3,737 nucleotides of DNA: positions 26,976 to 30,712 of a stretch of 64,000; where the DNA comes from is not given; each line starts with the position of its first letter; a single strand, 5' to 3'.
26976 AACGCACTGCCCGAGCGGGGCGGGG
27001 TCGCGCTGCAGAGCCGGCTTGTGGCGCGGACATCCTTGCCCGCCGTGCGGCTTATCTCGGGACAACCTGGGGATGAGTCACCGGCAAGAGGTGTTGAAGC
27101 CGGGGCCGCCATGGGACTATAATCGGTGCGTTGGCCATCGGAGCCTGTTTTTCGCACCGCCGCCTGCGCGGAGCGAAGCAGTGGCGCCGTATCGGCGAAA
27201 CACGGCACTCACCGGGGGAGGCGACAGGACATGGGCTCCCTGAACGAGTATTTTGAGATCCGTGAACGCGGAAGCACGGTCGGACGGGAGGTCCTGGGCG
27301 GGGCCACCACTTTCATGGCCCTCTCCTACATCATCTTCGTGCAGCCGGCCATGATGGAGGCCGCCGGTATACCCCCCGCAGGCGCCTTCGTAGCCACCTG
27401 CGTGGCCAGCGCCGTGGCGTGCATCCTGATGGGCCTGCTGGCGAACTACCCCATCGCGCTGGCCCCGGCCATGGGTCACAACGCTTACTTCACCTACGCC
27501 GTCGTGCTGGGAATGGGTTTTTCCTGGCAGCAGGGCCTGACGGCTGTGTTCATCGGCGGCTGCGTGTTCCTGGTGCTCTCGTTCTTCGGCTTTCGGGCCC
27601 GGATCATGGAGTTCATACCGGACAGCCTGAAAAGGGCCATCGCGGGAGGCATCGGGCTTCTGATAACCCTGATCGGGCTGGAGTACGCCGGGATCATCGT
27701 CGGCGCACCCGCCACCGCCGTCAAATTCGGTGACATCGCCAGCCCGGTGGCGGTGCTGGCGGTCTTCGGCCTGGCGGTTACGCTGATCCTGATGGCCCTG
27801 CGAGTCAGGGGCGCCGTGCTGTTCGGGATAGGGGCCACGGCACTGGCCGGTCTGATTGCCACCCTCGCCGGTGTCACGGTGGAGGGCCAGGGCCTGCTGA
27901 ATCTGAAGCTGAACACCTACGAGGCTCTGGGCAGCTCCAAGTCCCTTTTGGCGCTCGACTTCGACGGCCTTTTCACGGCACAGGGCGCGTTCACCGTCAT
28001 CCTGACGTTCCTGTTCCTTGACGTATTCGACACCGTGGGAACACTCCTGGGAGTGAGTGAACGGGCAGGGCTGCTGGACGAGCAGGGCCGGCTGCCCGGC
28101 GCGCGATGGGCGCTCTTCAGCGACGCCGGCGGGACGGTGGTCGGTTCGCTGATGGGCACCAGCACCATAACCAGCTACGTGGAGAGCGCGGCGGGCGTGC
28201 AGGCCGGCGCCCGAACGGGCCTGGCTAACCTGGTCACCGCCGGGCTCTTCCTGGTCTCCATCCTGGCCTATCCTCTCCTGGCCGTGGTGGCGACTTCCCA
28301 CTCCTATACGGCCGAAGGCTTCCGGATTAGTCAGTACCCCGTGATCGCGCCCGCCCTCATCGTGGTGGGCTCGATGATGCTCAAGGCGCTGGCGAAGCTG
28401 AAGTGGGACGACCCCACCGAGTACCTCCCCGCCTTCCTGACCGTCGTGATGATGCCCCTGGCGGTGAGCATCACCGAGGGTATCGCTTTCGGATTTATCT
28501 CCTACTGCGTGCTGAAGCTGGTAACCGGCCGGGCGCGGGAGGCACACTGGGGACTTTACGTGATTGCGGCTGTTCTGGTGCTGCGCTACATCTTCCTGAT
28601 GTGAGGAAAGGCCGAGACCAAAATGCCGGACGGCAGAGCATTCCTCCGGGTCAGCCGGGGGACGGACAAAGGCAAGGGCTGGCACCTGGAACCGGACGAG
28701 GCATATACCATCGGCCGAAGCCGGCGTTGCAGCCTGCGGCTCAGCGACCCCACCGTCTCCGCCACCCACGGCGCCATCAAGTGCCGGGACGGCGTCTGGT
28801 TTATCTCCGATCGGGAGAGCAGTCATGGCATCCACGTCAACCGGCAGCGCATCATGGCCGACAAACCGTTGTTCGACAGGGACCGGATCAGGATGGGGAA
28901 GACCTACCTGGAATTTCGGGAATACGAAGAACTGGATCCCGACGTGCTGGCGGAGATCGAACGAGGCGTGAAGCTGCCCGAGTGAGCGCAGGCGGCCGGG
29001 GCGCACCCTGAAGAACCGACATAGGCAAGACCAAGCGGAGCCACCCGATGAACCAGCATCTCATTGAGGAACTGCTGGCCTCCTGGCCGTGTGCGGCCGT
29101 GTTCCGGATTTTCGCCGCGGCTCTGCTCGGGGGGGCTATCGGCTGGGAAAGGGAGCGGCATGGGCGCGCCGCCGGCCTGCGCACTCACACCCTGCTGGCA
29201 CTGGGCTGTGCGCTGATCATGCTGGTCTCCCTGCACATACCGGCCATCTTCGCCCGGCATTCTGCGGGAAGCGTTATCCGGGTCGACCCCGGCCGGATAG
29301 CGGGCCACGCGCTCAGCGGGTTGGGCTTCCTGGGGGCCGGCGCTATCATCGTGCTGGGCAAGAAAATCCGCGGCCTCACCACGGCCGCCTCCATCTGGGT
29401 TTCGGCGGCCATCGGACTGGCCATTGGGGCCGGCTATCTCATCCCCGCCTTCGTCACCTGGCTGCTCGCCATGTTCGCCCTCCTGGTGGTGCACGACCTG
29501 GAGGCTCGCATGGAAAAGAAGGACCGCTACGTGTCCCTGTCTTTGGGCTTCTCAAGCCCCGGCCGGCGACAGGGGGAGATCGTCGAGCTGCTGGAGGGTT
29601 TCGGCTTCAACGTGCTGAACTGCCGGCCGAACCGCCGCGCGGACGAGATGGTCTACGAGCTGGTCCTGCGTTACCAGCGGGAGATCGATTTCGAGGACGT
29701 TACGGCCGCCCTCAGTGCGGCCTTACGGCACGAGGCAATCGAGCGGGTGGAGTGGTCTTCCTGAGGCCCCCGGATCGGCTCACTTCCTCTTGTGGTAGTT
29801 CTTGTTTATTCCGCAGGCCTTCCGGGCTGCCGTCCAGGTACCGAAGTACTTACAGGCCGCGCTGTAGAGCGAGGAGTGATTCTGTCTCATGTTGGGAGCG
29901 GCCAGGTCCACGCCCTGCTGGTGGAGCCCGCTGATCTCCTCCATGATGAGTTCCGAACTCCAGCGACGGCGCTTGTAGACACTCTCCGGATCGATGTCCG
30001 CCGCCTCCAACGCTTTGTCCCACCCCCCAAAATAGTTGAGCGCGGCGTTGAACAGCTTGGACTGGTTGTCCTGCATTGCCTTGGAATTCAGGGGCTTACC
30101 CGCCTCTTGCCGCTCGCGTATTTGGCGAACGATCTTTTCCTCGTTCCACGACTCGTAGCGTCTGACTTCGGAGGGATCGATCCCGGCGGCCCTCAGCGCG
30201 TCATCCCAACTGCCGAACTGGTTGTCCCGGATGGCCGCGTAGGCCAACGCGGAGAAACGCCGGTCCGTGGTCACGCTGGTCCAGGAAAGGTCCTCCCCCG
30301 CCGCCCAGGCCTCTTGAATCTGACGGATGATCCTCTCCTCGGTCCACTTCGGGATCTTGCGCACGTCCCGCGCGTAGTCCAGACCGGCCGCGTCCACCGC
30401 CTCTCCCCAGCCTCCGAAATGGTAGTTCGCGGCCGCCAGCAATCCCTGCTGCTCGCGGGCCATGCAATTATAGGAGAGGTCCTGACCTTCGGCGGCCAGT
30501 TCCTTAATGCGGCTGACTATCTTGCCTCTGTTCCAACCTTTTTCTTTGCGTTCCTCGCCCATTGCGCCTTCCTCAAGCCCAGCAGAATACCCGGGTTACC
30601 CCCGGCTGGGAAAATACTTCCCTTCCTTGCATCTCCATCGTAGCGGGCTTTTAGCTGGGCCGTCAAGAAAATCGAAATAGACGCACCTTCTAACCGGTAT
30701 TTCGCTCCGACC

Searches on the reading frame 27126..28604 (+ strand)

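Call 19: search_protein_families(library=pfam, proteins=[window:27126-28604:+], max_evalue=0.0001)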
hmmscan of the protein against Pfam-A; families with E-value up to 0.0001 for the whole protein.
window:27126-28604:+ (492 aa): 1 family
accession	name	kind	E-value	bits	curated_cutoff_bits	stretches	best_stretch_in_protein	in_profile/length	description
PF00860.26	Xan_ur_permease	-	5.1e-32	111.5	27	1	55-453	3-387/389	Permease family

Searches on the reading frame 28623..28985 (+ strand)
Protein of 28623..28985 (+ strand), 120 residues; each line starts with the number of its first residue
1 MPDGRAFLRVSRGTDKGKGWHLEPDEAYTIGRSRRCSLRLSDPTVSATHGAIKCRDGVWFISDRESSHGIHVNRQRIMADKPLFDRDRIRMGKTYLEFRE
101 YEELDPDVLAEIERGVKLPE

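Call 19: search_protein_families(library=pfam, proteins=[window:28623-28985:+], max_evalue=0.0001)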
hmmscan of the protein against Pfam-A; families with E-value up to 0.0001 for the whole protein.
window:28623-28985:+ (120 aa): 2 families
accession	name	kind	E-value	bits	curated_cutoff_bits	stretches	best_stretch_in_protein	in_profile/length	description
PF00498.31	FHA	-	2.3e-16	60.4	20.7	1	28-92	1-67/67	FHA domain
PF16697.10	Yop-YscD_cpl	-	3.6e-15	56.4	33.2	1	9-101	1-93/94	Inner membrane component of T3SS, cytoplasmic domain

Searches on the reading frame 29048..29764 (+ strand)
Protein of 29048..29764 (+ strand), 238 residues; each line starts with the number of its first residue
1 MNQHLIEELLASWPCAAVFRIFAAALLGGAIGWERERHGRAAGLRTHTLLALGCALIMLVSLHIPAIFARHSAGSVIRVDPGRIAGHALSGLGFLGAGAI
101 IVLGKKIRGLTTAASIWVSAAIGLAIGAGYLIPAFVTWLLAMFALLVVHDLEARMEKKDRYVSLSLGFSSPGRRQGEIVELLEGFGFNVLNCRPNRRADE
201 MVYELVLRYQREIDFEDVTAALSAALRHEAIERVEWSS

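Call 19: search_protein_families(library=pfam, proteins=[window:29048-29764:+], max_evalue=0.0001)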
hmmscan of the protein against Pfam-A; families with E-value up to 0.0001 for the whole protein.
window:29048-29764:+ (238 aa): 1 family
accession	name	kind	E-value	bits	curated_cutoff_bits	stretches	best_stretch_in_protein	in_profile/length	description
PF02308.21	MgtC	-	3e-34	118.4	31.4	1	22-153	2-120/121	MgtC family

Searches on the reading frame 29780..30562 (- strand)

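Call 19: search_protein_families(library=pfam, proteins=[window:29780-30562:-], max_evalue=0.0001)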
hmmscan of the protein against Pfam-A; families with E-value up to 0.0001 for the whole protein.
window:29780-30562:- (260 aa): 1 family
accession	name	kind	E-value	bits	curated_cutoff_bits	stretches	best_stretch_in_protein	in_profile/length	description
PF18780.6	HNH_repeat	-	8.2e-19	68.1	26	0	74-129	2-54/54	Homing endonuclease associated repeat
